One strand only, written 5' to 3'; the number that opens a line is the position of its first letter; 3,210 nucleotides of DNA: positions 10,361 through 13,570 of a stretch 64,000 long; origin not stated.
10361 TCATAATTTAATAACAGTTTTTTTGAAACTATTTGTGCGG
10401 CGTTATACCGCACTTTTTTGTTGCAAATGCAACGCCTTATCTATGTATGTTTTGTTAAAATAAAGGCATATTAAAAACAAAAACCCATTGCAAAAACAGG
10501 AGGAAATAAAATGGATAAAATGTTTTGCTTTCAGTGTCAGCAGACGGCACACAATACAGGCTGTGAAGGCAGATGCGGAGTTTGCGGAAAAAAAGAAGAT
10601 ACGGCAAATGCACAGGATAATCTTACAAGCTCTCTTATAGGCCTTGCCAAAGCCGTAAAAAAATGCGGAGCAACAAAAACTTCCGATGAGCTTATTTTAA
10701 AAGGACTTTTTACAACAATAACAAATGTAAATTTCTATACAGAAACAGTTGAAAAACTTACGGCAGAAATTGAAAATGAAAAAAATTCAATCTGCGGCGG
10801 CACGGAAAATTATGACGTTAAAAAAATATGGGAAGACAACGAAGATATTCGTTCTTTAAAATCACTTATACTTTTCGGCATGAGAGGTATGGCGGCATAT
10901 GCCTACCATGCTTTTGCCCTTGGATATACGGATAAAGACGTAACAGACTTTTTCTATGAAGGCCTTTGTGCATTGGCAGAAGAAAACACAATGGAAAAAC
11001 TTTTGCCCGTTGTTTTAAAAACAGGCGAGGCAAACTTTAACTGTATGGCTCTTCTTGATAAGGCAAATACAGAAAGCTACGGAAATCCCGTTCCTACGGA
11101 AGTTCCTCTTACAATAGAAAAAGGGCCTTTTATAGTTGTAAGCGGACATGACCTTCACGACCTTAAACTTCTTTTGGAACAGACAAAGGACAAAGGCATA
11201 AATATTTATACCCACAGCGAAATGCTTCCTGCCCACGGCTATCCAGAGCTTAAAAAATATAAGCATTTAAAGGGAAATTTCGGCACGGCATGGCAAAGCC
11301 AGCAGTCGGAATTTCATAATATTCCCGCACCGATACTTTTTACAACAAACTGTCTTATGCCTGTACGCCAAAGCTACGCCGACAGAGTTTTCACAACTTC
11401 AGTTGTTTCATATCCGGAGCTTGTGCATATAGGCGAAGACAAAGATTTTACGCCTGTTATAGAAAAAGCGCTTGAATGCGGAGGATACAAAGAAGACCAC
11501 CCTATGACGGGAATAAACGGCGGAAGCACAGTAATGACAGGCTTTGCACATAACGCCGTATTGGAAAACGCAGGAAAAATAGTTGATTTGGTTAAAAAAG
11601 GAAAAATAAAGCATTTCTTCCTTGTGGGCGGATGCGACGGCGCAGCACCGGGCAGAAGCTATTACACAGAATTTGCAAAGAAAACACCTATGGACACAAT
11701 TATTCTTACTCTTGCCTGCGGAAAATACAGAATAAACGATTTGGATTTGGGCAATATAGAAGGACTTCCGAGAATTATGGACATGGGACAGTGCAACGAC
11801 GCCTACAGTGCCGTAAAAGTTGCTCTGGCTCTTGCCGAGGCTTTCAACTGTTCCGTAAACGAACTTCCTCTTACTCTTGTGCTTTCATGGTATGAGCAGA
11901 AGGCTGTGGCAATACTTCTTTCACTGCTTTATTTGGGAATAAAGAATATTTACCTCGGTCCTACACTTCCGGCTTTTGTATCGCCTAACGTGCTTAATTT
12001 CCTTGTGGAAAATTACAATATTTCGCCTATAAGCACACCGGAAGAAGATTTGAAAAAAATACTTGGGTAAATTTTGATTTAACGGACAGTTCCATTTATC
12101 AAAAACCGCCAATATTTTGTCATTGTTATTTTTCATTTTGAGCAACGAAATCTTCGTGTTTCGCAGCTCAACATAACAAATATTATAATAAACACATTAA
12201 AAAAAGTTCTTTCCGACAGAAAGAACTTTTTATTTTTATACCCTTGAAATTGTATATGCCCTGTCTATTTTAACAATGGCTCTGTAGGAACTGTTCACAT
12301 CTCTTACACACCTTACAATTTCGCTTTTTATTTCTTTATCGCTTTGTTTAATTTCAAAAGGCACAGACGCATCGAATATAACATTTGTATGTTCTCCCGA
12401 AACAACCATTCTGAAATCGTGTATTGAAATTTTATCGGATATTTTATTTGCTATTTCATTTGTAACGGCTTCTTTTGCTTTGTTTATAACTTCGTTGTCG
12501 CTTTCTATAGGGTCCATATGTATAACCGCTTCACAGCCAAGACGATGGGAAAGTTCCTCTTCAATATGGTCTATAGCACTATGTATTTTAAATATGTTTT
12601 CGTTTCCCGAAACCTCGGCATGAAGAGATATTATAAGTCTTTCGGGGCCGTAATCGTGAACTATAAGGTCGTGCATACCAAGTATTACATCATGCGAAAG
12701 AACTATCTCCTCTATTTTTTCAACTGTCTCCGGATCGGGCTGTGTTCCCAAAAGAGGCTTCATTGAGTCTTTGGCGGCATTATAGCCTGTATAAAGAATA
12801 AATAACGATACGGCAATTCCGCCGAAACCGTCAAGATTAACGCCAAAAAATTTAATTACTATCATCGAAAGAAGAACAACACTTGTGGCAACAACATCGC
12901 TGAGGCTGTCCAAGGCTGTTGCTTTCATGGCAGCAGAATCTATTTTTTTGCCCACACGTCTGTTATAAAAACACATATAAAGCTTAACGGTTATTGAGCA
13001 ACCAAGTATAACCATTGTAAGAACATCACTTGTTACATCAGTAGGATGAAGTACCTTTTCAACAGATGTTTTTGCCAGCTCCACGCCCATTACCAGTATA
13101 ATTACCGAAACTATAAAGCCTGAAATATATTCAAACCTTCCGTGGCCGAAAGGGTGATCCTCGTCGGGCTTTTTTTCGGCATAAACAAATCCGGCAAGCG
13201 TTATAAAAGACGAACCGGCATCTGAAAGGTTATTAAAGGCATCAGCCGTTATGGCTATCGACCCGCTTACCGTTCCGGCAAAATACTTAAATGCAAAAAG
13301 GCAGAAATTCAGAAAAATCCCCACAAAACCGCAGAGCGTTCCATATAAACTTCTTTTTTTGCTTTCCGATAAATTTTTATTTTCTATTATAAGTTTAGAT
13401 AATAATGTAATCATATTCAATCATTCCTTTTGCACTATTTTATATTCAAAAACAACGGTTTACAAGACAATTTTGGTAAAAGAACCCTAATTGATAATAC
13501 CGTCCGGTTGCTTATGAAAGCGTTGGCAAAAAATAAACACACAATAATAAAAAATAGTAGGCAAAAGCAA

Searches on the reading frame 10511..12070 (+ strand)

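Call 7: search_protein_families(library=ncbifam, proteins=[window:10511-12070:+], max_evalue=0.00001)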
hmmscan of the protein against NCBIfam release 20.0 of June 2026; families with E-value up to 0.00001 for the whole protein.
window:10511-12070:+ (519 aa): 3 families
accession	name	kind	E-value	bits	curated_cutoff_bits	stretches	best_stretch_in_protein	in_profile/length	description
NF003658.0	PRK05290.1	equivalog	4.6e-224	745.1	367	2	88-518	115-544/546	hydroxylamine reductase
TIGR01703.1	hybrid_clust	equivalog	7e-210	698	360.8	1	4-518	1-522/522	hydroxylamine reductase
TIGR01702.1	CO_DH_cata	equivalog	2.6e-09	35.8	478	1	316-498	376-583/621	anaerobic carbon-monoxide dehydrogenase catalytic subunit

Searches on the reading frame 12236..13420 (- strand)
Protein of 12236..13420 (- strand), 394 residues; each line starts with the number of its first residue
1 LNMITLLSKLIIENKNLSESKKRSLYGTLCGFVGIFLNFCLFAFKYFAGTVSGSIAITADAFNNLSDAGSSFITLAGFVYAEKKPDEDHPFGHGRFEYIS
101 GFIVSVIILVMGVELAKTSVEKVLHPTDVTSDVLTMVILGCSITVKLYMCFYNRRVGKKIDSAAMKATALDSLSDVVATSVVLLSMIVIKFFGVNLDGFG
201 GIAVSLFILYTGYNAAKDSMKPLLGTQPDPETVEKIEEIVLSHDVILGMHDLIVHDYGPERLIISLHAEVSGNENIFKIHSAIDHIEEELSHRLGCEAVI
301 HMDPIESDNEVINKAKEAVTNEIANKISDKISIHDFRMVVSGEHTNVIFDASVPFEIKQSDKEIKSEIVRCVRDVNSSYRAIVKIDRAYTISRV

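Call 7: search_protein_families(library=ncbifam, proteins=[window:12236-13420:-], max_evalue=0.00001)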
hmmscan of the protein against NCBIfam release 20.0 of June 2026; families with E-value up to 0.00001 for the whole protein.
window:12236-13420:- (394 aa): 10 families
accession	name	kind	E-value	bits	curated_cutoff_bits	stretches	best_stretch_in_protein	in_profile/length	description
TIGR01297.1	CDF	superfamily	2.4e-61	207.5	82.35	1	32-304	6-282/285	cation diffusion facilitator family transporter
NF050169.1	CatEfflxFieF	equivalog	1.2e-37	129.7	420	1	35-305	12-282/282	cation efflux pump FieF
NF007064.0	PRK09509.1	equivalog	6.2e-36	123.9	447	1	37-306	19-288/300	CDF family cation-efflux transporter FieF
NF033615.1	CDF_MamM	equivalog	9e-36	123.6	350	1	30-298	11-280/290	magnetosome biogenesis CDF transporter MamM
NF052621.1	MngEfTpMntE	equivalog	4.3e-33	115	500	1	33-306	8-283/293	manganese efflux transporter MntE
NF052602.1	Zn_efflux_Cdf31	equivalog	1.3e-31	110.1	460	1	33-312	12-297/299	CDF family zinc efflux transporter Cdf31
NF033616.1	CDF_MamB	equivalog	5.1e-31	108.2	350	1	33-293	11-270/284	magnetosome biogenesis CDF transporter MamB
NF002923.0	PRK03557.1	equivalog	3.9e-22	78.9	408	1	46-292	36-278/313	CDF family zinc transporter ZitB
NF040994.1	MamV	equivalog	7.1e-21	74.6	500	1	39-327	22-308/319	CDF transporter MamV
NF033827.1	CDF_efflux_DmeF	equivalog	1.4e-14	54.2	250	1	35-141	22-130/309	CDF family Co(II)/Ni(II) efflux transporter DmeF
